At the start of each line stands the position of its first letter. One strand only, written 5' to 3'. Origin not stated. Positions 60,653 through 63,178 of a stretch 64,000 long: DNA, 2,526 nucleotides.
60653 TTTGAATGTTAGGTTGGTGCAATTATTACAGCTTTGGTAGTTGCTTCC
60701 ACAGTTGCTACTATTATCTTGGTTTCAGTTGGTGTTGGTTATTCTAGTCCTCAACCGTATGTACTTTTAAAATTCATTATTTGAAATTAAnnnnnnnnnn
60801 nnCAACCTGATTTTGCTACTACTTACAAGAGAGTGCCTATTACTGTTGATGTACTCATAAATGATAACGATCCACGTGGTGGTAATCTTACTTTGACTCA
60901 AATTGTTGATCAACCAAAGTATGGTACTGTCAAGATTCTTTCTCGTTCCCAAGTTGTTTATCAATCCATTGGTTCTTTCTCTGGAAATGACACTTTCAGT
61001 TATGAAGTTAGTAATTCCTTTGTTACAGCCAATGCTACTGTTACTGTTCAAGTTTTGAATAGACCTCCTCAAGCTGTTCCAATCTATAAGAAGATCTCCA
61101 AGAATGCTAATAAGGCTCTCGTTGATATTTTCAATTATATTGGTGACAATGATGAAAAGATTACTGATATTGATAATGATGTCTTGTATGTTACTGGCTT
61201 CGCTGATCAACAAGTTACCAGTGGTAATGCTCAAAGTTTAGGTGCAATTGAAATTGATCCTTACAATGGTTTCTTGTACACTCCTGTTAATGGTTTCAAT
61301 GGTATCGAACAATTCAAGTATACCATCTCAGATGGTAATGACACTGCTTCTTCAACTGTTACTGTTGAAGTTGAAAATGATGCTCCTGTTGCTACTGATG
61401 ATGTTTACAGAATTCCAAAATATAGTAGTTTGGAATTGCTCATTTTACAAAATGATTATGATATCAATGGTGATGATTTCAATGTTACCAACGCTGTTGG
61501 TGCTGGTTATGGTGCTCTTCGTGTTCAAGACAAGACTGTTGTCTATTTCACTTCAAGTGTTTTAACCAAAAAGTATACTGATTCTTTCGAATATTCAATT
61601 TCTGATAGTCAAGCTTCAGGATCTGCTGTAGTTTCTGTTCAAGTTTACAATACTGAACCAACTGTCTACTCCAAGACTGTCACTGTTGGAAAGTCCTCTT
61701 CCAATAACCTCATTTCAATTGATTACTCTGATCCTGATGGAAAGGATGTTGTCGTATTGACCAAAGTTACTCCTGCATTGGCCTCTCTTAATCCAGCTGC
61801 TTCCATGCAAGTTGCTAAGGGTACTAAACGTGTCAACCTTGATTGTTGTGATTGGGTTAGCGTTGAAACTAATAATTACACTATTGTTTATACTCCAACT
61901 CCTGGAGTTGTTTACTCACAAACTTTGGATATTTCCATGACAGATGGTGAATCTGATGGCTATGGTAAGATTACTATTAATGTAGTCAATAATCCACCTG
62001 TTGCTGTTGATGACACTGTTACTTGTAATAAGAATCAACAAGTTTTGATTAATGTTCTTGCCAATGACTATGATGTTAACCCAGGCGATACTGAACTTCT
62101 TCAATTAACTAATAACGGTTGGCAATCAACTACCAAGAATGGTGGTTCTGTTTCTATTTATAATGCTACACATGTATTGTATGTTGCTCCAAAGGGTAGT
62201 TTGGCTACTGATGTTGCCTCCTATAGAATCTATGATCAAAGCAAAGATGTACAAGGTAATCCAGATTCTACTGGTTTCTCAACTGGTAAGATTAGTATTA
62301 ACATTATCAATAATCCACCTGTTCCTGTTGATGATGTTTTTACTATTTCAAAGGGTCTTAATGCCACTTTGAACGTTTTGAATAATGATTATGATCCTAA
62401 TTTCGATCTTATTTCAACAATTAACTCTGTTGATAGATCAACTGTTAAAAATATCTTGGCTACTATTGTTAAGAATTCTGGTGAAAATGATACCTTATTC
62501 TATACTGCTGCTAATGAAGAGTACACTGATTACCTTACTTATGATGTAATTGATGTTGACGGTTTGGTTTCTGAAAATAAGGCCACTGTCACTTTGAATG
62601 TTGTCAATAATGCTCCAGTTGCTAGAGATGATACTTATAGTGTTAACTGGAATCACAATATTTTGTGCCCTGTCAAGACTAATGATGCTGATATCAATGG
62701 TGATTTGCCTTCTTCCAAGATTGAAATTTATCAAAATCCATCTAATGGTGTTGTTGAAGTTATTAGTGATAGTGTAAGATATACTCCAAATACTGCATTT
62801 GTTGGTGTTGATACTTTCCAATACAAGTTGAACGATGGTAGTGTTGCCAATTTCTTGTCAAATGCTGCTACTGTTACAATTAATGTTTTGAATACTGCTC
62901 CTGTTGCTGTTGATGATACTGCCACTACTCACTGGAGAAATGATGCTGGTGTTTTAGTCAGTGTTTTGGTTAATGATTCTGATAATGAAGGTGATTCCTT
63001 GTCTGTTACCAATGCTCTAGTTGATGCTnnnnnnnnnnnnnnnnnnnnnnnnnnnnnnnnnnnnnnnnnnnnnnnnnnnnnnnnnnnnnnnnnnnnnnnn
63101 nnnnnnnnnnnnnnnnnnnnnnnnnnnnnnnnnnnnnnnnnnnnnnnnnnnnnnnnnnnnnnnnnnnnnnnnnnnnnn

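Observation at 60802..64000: Bacterial-style VCBS/cadherin-like repeat array in an intron-containing eukaryotic gene with an added TM exon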

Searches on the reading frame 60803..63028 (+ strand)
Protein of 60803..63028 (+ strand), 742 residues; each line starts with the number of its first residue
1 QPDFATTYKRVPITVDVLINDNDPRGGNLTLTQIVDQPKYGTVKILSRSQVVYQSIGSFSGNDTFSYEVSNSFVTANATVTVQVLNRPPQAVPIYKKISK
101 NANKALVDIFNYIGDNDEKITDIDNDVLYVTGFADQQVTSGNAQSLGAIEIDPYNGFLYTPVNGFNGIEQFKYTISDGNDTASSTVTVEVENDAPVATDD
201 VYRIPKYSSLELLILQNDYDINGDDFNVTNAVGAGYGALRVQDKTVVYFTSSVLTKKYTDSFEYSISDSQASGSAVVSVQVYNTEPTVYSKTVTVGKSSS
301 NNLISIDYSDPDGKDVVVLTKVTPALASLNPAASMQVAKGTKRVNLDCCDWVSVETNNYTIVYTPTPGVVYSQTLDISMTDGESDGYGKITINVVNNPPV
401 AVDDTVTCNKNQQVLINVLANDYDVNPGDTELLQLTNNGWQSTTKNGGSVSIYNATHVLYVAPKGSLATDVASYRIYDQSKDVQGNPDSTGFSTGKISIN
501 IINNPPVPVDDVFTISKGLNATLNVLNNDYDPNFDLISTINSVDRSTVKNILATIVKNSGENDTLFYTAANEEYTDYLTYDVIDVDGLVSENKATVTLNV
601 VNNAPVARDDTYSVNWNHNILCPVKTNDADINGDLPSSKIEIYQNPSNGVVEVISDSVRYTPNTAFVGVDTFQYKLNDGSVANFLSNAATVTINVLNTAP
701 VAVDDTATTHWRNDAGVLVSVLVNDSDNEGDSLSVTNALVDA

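Call 9: search_protein_families(library=pfam, proteins=[window:60803-63028:+], max_evalue=1)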
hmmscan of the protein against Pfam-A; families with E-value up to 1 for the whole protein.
window:60803-63028:+ (742 aa): 5 families
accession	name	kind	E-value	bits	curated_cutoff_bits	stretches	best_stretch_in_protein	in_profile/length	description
PF17963.7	Big_9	-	2.8e-66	220.9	23.6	7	602-694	1-89/89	Bacterial Ig domain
PF17803.7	Cadherin_4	-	6.3e-55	184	25.1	7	390-453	5-64/71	Bacterial cadherin-like domain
PF17892.7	Cadherin_5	-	7.2e-28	96.7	26.5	7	120-190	33-97/98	Cadherin-like domain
PF16184.11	Cadherin_3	-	0.0026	18.2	25.5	1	22-74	42-95/106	Cadherin-like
PF04840.18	Vps16_C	-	0.15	11.5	21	1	82-121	75-114/320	Vps16, C-terminal region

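Call 20: search_protein_families(library=ncbifam, proteins=[window:60803-63028:+], max_evalue=0.01)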
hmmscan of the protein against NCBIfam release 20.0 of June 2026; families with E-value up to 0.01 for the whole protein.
window:60803-63028:+ (742 aa): 1 family
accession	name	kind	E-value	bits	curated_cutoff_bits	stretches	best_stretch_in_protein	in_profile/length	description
NF012211.1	tand_rpt_95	domain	1.2e-45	153.5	90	5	624-706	15-97/98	tandem-95 repeat protein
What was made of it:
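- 60802..64000 (+): Exon 4: tandem-95/Big_9 repeat array. It runs off the window end. Pfam and NCBIfam matches (calls 9, 20).
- On VCBS repeat (TIGR01965 / Pfam PF13517): No VCBS hit in NCBIfam at E<=0.01 (call 20) or in Pfam at E<=1 (call 9).
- Checked: NCBIfam tandem-95 NF012211 scores 153.5 bits against a cutoff of 90 (call 20). No VCBS model matches: NCBIfam at E<=0.01 (call 20) and Pfam at E<=1 (call 9).
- Domains: calls 9 and 20.
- Tried and rejected: No model hits (calls 9, 20).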

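Call 42: search_protein_representatives(protein=window:60803-63028:+)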
Query: 742 residues. Proteins with E-value up to 0.001 (for the whole library): 36409; up to 1e-10: 19175; up to 1e-30: 4990. The best 150 are listed.
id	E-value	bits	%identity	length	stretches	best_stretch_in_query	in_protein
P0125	0.0e+00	1520.7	41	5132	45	561-738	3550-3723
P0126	0.0e+00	1334.2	35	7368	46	18-205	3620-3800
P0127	0.0e+00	1175.0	36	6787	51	489-736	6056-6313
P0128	0.0e+00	1092.0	39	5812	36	385-731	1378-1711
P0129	0.0e+00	1072.7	36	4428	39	562-738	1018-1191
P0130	1.2e-291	985.6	37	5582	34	566-737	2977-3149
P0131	2.8e-290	981.1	41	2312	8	3-741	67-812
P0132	5.2e-284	960.4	34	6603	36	497-735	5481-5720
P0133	1.2e-280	949.2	40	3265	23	574-736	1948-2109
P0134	5.6e-255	864.4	39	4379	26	3-241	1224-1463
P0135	2.7e-254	862.2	38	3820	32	502-731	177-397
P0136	3.1e-249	845.4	37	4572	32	503-735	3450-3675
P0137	6.8e-245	831.1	36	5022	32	558-735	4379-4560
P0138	2.7e-228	776.2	41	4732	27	522-738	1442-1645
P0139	4.8e-228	775.4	37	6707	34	502-732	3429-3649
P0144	3.0e-213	726.5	34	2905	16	2-736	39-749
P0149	4.4e-203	692.9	34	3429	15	2-633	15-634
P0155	3.0e-195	667.0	34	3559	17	2-728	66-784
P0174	3.0e-173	594.3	44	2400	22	594-738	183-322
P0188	1.1e-163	562.7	46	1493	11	578-736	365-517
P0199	4.6e-156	537.5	33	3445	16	3-736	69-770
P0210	8.1e-153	526.8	36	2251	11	2-736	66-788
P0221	2.5e-148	511.9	34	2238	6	2-734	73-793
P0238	7.6e-143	493.8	38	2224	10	2-735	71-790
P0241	8.3e-142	490.4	35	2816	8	1-708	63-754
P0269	1.6e-133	463.0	32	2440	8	2-735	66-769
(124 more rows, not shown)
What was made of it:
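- On Heterolobosean tail-TM-tandem-95-VWA family (defined here): Single collinear HMMER stretches to ten family representatives (call 42).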

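Call 43: list_cluster_members(proteins=[P0131, P0144, P0149, P0155, P0199, P0210, P0221, P0238, P0241, P0269])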
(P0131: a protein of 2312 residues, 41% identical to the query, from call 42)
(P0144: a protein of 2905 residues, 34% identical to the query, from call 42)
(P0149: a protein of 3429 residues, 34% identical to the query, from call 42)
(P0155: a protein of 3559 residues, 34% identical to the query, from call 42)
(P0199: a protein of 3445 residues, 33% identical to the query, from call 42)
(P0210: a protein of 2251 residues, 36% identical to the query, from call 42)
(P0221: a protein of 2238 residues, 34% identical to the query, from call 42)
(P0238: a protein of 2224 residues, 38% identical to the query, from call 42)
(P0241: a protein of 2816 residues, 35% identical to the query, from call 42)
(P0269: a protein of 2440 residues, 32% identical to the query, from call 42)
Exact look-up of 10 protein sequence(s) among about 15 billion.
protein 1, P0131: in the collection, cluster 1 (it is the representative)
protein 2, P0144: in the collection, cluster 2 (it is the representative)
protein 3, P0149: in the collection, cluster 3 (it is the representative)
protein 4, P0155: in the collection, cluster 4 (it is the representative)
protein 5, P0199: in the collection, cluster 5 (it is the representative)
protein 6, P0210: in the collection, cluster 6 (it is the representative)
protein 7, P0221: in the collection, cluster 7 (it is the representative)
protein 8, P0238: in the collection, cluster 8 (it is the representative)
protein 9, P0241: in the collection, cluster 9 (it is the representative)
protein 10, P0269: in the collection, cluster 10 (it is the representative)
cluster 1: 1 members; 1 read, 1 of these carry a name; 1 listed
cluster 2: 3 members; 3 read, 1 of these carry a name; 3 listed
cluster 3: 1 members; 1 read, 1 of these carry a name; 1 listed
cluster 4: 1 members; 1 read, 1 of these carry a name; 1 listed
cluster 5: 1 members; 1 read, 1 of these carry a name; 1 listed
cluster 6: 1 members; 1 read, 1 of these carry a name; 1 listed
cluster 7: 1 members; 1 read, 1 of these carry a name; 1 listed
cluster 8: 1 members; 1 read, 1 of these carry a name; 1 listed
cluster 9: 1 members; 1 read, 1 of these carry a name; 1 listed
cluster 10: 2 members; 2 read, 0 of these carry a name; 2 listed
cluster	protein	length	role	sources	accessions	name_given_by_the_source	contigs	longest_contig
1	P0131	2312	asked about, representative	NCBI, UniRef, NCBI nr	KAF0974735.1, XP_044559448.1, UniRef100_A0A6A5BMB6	hypothetical protein FDP41_006209 [Naegleria fowleri] | VWFA domain-containing protein n=1 Tax=Naegleria fowleri TaxID=5763 RepID=A0A6A5BMB6_NAEFO | uncharacterized protein FDP41_006209 [Naegleria fowleri]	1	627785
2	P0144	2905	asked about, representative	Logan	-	-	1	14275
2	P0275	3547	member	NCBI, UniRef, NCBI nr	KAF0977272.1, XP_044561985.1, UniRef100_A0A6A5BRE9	hypothetical protein FDP41_003925 [Naegleria fowleri] | Tandem-95 repeat protein n=1 Tax=Naegleria fowleri TaxID=5763 RepID=A0A6A5BRE9_NAEFO | uncharacterized protein FDP41_003925 [Naegleria fowleri]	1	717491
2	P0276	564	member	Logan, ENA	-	-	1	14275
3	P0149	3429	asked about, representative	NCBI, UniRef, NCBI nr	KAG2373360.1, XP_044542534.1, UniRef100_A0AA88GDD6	hypothetical protein C9374_012226 [Naegleria lovaniensis] | Tandem-95 repeat protein n=1 Tax=Naegleria lovaniensis TaxID=51637 RepID=A0AA88GDD6_NAELO | uncharacterized protein C9374_012226 [Naegleria lovaniensis]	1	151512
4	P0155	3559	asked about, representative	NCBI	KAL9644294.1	hypothetical protein ABK040_005755 [Willaertia magna]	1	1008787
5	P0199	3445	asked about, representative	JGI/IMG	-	hypothetical protein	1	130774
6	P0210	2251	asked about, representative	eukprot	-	gene8887-837_t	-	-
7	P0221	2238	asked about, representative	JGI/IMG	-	hypothetical protein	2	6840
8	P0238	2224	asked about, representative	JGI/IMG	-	hypothetical protein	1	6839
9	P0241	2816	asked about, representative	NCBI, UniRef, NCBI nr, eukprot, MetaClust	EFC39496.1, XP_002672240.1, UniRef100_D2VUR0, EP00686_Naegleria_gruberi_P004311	predicted protein [Naegleria gruberi] | Predicted protein n=1 Tax=Naegleria gruberi TaxID=5762 RepID=D2VUR0_NAEGR | uncharacterized protein NAEGRDRAFT_72752 [Naegleria gruberi]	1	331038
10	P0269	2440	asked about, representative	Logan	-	-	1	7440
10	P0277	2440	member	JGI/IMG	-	-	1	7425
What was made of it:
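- Those that carry names are N. fowleri, N. lovaniensis, N. gruberi and Willaertia magna proteins (calls 42, 43).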

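Call 56: search_solved_structures(query=window:60803-63028:+, max_evalue=0.001)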
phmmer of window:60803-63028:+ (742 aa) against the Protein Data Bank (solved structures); distinct sequences matched with E-value up to 0.001: 0.
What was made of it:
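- Tried and rejected: No hit at E<=0.001 (call 56).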

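Call 58: list_cluster_members(proteins=[P0125, P0126, P0127, P0128, P0129, P0130, P0133, P0134, P0174, P0188])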
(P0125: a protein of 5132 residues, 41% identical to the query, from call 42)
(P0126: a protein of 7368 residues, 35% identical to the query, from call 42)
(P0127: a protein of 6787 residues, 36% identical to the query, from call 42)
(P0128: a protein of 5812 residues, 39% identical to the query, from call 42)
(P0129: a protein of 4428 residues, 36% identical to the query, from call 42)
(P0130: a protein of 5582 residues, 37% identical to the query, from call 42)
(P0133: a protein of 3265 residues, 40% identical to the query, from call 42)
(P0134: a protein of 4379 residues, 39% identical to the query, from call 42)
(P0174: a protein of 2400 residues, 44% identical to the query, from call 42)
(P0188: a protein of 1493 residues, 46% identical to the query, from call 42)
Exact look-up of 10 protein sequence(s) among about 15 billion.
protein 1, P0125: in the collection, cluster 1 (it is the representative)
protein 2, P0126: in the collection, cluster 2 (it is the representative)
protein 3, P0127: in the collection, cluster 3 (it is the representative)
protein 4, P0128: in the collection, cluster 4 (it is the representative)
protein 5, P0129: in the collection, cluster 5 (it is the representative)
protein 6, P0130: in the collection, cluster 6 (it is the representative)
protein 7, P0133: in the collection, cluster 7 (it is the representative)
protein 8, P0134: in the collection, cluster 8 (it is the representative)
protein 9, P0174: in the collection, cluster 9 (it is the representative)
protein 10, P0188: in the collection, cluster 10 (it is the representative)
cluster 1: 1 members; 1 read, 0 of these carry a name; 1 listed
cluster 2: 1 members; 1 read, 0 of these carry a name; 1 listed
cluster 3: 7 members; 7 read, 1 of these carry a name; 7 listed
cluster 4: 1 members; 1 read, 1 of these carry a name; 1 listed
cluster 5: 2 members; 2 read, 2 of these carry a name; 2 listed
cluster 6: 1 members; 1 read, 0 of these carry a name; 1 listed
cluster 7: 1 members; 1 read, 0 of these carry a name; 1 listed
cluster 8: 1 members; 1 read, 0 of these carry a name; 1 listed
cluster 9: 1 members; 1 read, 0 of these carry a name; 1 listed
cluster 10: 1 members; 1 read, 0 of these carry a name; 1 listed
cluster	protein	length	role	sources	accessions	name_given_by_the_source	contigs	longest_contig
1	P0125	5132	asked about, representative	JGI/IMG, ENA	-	-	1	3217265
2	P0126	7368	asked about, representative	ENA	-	-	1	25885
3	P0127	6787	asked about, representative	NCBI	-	-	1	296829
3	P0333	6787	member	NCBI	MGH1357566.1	MAG: Ig-like domain-containing protein [Burkholderiaceae bacterium]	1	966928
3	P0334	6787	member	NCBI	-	-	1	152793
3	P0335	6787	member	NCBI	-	-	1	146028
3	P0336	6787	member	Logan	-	-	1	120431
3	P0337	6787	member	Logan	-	-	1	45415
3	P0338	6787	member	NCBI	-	-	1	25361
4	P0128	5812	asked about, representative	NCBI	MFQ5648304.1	MAG: tandem-95 repeat protein [bacterium]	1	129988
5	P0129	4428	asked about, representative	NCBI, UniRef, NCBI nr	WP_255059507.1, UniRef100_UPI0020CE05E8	Ig-like domain-containing protein [Mycolicibacterium arenosum] | Ig-like domain-containing protein n=1 Tax=Mycolicibacterium arenosum TaxID=2952157 ... | Ig-like domain-containing protein [Mycolicibacterium sp. CAU 1645]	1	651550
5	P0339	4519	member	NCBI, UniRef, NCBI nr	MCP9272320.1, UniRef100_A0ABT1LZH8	Ig-like domain-containing protein [Mycolicibacterium sp. CAU 1645] | Ig-like domain-containing protein n=1 Tax=Mycolicibacterium arenosum TaxID=2952157 ...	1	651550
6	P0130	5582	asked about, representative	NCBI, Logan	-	-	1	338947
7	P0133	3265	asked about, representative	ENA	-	-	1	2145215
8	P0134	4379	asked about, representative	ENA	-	-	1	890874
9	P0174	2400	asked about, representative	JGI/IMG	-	-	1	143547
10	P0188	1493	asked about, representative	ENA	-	-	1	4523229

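Call 64: search_protein_families(library=pfam, proteins=[P0131, P0241, P0155], max_evalue=0.001)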
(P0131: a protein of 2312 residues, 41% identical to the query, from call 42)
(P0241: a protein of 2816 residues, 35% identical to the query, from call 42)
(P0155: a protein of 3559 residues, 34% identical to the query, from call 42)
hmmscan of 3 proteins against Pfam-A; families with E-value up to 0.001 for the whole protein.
P0131 (2312 aa): 5 families
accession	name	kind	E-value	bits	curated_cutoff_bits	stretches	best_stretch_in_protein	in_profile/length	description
PF17963.7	Big_9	-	4.3e-116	380.5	23.6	12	673-764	1-88/89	Bacterial Ig domain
PF17803.7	Cadherin_4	-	1e-83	276.3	25.1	10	666-724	4-63/71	Bacterial cadherin-like domain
PF17892.7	Cadherin_5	-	2.9e-42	142.9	26.5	6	184-254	33-97/98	Cadherin-like domain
PF00092.34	VWA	-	2.5e-15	57.6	23.8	1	2032-2141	1-117/174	von Willebrand factor type A domain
PF13519.12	VWA_2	-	2.3e-09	38.3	27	1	2034-2137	2-106/107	von Willebrand factor type A domain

P0241 (2816 aa): 6 families
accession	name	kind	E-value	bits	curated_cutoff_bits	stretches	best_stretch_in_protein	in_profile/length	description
PF17963.7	Big_9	-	1.8e-101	333.7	23.6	10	247-330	1-82/89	Bacterial Ig domain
PF17803.7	Cadherin_4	-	1e-82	273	25.1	10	241-301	5-68/71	Bacterial cadherin-like domain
PF17892.7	Cadherin_5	-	2.9e-57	191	26.5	7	1848-1942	2-97/98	Cadherin-like domain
PF00092.34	VWA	-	5.8e-20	72.7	23.8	1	2267-2381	1-116/174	von Willebrand factor type A domain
PF13519.12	VWA_2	-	4.8e-09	37.2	27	1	2268-2378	1-106/107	von Willebrand factor type A domain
PF16184.11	Cadherin_3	-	1.4e-06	28.7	25.5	0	344-437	4-95/106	Cadherin-like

P0155 (3559 aa): 6 families
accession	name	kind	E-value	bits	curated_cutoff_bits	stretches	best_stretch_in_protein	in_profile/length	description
PF17963.7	Big_9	-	1.1e-222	722.2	23.6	25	2014-2107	1-89/89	Bacterial Ig domain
PF17892.7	Cadherin_5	-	1.2e-142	464.8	26.5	19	2014-2109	2-98/98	Cadherin-like domain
PF17803.7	Cadherin_4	-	1e-137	449.3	25.1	16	239-302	2-66/71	Bacterial cadherin-like domain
PF00092.34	VWA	-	4e-22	79.7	23.8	1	3019-3131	1-116/174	von Willebrand factor type A domain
PF13519.12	VWA_2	-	5.1e-09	37.1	27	1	3020-3129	1-107/107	von Willebrand factor type A domain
PF16184.11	Cadherin_3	-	1.3e-08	35.2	25.5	0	364-449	23-105/106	Cadherin-like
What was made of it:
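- Orthologues have no RTX nonapeptide or retention-module hits (call 64).
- Tried and rejected: A suspected C-type lectin domain at the end of the long subfamily was not confirmed by Pfam (call 64) and was dropped.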

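Call 65: find_encoding_contigs(protein=P0131, flank=10000, max_places=2)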
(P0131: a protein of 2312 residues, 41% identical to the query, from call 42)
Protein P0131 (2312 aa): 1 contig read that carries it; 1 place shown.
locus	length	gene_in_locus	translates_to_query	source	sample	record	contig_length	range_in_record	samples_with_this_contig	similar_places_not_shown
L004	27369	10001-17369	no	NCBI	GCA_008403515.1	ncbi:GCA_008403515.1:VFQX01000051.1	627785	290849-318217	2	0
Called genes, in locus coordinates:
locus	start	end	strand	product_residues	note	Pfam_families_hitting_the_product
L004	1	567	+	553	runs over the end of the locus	PF02450:LCAT (weak)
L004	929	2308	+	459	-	PF14771:DUF4476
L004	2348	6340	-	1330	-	PF00403:HMA, PF00122:E1-E2_ATPase, PF00702:Hydrolase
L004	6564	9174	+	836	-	PF09273:Rubis-subs-bind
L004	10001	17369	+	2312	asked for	PF17963:Big_9, PF17803:Cadherin_4, PF17963:Big_9, PF17803:Cadherin_4, PF17963:Big_9, PF17803:Cadherin_4, PF17963:Big_9, PF00092:VWA, +6 more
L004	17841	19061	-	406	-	-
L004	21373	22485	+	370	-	-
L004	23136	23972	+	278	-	PF04073:tRNA_edit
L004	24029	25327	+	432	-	PF00557:Peptidase_M24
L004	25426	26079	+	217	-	-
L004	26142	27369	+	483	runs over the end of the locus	-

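Call 66: find_encoding_contigs(protein=P0155, flank=5000, max_places=2)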
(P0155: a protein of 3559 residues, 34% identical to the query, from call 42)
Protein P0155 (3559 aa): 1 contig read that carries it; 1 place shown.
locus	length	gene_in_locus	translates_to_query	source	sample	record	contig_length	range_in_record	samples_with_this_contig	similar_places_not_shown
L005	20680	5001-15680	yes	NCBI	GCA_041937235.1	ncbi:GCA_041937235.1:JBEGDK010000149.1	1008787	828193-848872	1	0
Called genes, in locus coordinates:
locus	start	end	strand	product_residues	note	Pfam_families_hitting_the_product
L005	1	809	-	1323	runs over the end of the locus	PF00615:RGS (weak)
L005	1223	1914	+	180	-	-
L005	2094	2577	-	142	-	PF01632:Ribosomal_L35p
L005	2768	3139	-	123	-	-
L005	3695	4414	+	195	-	-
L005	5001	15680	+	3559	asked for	PF17963:Big_9, PF17892:Cadherin_5, PF17963:Big_9, PF17803:Cadherin_4, PF17963:Big_9, PF17803:Cadherin_4, PF17892:Cadherin_5, PF17963:Big_9, +34 more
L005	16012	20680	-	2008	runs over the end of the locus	PF01909:NTP_transf_2 (weak), PF22600:MTPAP-like_central, PF03828:PAP_assoc, PF17216:Rrp44_CSD1 (weak), PF17849:OB_Dis3, PF00773:RNB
